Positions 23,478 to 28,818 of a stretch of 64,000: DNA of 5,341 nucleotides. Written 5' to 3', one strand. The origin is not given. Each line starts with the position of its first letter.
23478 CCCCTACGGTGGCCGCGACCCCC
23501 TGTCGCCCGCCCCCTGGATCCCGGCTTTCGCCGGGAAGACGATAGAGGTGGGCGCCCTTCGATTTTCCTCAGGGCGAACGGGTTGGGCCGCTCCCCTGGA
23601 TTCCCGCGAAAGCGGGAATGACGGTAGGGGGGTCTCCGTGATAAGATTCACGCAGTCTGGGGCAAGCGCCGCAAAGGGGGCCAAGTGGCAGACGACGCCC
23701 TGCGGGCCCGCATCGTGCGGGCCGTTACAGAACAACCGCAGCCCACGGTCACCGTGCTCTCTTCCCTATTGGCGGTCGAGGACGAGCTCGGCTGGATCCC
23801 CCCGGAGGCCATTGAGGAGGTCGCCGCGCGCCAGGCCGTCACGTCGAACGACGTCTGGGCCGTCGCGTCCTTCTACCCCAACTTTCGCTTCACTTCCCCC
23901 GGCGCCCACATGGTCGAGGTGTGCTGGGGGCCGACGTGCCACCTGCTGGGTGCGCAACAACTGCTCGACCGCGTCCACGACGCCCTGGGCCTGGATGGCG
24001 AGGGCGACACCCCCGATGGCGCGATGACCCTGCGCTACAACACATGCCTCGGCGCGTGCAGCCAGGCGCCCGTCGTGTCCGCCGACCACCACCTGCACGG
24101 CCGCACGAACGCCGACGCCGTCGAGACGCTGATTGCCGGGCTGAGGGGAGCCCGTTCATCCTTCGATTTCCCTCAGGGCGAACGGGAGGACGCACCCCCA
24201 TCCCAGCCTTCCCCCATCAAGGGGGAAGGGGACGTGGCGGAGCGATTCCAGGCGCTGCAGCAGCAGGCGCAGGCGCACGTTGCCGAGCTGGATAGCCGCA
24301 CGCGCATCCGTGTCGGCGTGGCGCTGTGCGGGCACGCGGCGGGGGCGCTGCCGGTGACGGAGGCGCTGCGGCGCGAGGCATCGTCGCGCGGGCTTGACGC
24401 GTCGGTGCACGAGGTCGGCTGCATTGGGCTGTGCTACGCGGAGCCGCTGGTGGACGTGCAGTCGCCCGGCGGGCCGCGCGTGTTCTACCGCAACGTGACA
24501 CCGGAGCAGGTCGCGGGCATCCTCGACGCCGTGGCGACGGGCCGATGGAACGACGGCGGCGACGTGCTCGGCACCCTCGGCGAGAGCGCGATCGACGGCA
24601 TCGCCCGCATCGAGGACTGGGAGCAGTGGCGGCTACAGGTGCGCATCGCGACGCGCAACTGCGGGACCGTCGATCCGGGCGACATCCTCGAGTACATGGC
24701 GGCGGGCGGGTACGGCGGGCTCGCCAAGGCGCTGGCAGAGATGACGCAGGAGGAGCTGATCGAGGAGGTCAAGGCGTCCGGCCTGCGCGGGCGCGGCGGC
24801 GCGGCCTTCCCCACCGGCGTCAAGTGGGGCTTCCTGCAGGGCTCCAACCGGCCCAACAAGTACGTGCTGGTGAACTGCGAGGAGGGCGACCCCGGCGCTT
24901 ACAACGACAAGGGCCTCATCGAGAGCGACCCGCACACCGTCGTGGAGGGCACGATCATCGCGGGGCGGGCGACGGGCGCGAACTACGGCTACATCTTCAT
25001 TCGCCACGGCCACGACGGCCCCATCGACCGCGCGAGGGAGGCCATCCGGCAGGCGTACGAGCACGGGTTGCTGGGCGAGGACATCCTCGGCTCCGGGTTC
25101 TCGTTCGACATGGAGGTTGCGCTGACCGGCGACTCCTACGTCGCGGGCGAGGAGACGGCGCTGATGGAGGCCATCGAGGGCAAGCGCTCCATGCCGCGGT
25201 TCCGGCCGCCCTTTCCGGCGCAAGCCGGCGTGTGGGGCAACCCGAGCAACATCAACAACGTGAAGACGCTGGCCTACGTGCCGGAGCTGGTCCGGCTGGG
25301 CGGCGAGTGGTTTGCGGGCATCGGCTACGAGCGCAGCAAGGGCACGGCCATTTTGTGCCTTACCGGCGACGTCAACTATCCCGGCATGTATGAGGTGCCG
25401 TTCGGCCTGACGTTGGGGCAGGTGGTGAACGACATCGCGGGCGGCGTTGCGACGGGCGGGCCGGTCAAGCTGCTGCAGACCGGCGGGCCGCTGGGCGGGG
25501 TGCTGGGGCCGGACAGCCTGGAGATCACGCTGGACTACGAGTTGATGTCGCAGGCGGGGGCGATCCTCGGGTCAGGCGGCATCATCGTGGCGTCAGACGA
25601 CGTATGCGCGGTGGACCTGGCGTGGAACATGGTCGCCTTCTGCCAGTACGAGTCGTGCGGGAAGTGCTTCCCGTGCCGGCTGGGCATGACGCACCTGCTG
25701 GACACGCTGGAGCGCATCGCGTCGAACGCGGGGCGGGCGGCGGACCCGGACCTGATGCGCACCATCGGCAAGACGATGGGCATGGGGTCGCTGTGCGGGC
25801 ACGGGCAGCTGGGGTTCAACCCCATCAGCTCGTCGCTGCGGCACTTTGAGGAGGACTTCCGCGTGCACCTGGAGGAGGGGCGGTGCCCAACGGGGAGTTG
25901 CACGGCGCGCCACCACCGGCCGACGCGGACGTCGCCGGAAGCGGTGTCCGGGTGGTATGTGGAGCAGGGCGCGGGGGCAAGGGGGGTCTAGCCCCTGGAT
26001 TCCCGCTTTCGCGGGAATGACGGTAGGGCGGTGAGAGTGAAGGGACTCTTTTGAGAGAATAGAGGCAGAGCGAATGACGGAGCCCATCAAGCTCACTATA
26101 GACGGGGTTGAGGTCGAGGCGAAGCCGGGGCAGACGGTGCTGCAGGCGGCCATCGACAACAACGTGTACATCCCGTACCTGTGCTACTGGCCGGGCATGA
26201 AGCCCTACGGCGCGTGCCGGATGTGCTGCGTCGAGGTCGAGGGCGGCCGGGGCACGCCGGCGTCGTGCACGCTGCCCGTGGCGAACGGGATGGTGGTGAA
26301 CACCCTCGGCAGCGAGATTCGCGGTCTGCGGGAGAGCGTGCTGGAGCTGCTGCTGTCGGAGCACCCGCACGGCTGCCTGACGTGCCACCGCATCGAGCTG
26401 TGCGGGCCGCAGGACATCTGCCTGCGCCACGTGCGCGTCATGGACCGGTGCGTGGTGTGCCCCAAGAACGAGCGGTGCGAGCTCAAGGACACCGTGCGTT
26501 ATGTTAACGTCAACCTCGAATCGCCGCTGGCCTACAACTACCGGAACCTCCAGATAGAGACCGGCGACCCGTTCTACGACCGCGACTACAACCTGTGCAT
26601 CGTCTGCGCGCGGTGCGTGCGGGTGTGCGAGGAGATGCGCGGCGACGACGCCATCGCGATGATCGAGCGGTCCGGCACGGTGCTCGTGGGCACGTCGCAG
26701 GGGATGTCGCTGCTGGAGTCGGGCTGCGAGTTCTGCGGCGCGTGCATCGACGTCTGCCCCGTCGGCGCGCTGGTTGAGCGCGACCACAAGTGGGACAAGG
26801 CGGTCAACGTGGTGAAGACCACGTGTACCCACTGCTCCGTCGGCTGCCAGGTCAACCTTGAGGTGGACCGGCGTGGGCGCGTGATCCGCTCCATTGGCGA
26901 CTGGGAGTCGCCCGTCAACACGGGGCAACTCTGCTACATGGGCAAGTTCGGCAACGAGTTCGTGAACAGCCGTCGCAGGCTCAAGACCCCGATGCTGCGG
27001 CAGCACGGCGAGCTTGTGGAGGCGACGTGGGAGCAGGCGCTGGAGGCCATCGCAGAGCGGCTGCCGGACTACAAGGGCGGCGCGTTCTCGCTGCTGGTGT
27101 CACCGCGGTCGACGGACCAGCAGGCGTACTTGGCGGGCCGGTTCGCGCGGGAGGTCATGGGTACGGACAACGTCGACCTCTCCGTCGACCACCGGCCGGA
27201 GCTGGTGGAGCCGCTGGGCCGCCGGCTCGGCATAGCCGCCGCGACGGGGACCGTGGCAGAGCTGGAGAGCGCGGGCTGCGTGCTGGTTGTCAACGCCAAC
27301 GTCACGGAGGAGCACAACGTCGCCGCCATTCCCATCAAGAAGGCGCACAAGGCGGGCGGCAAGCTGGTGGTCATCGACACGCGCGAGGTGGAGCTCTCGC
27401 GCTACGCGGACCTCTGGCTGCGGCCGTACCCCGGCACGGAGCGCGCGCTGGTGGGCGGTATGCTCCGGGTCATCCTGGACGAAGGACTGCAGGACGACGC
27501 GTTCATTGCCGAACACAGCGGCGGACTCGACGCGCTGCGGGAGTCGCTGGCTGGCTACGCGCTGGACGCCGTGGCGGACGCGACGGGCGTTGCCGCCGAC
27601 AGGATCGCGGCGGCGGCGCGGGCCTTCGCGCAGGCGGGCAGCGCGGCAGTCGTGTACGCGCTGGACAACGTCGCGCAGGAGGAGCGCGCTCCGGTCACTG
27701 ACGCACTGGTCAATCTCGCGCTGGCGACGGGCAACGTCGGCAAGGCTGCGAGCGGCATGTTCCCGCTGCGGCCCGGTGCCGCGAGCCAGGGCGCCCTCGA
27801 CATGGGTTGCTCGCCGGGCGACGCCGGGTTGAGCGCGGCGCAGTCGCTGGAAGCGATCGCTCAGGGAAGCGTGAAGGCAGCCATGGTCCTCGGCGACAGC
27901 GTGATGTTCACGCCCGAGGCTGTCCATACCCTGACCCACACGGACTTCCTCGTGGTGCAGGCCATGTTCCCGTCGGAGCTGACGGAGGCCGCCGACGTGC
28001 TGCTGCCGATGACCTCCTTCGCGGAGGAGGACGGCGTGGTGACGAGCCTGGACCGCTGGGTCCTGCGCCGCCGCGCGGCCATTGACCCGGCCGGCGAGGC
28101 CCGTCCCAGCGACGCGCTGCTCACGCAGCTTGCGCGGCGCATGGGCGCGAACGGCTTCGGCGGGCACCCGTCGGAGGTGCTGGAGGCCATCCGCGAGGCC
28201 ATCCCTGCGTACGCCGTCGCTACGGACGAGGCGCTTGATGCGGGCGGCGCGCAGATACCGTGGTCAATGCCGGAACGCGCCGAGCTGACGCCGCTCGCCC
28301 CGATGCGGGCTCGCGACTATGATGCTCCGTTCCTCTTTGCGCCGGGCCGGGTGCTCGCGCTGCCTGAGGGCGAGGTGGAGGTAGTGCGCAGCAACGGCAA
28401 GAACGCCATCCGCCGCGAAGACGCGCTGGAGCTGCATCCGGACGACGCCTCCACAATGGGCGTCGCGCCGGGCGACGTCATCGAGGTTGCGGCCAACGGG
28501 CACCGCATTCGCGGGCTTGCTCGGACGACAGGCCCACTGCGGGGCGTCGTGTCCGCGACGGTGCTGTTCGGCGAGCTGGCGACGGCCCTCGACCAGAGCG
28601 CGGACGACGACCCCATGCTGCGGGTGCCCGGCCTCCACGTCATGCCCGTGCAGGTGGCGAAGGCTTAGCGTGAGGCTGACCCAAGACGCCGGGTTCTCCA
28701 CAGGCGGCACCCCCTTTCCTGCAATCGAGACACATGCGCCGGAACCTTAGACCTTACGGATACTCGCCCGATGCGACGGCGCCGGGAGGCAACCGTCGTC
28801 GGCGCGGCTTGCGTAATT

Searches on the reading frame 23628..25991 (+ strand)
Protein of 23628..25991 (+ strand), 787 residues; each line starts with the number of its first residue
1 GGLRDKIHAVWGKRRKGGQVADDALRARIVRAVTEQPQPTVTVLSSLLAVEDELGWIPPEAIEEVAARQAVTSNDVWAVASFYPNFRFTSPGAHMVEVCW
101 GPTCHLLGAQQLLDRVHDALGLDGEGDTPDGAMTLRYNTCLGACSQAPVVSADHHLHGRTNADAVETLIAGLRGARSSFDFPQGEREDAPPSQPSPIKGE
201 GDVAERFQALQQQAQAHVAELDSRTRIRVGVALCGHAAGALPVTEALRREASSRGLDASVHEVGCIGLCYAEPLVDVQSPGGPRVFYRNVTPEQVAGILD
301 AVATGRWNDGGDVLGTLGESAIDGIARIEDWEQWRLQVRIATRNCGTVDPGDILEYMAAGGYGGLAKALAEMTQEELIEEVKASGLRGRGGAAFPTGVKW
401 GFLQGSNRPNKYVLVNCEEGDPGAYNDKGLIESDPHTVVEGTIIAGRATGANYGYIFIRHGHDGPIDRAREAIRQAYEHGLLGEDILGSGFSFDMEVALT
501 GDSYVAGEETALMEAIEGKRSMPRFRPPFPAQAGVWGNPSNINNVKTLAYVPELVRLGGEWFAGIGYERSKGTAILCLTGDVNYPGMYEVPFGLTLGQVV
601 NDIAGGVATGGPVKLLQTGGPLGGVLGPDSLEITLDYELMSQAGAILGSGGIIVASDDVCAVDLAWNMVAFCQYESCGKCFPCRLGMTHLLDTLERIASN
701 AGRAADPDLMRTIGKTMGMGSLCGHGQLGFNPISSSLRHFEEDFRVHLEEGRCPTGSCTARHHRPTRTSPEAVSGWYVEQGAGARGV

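Call 32: search_protein_families(library=pfam, proteins=[window:23628-25991:+], max_evalue=0.000001)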
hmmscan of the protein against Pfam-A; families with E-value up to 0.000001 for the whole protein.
window:23628-25991:+ (787 aa): 3 families
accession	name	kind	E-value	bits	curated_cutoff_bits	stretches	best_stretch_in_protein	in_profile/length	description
PF01512.22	Complex1_51K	-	6.1e-41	140.2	31.2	1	381-552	1-149/150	Nuo51 FMN-binding domain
PF01257.25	2Fe-2S_thioredx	-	1.2e-37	129.4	24.8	1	33-172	5-144/145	Thioredoxin-like [2Fe-2S] ferredoxin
PF10589.14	NADH_4Fe-4S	-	8.3e-25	86.9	23.5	1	663-747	1-85/85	NADH-ubiquinone oxidoreductase-F iron-sulfur binding region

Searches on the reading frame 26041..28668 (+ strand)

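Call 32: search_protein_families(library=pfam, proteins=[window:26041-28668:+], max_evalue=0.000001)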
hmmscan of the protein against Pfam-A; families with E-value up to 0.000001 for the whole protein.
window:26041-28668:+ (875 aa): 7 families
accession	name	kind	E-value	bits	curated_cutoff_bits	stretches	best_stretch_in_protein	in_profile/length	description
PF00384.28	Molybdopterin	-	1e-40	140.3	24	1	313-698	1-351/353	Molybdopterin oxidoreductase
PF13510.11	Fer2_4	-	3.5e-21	75.5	22.8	1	14-88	2-79/82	2Fe-2S iron-sulfur cluster binding domain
PF04879.21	Molybdop_Fe4S4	-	4.3e-13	49.5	22.7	1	257-310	3-55/55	Molybdopterin oxidoreductase Fe4S4 domain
PF22117.2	Fer4_Nqo3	-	7.1e-11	42.6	27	1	181-244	6-66/67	NADH-quinone oxidoreductase subunit 3, ferredoxin-like domain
PF12838.12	Fer4_7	-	2.1e-07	31.7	27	1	186-243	2-52/52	4Fe-4S dicluster domain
PF10588.14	NADH-G_4Fe-4S_3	-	2.4e-07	30.6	27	0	97-129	1-33/40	NADH-ubiquinone oxidoreductase-G iron-sulfur binding region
PF00111.32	Fer2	-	2.7e-07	30.9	21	1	21-71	4-52/77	2Fe-2S iron-sulfur cluster binding domain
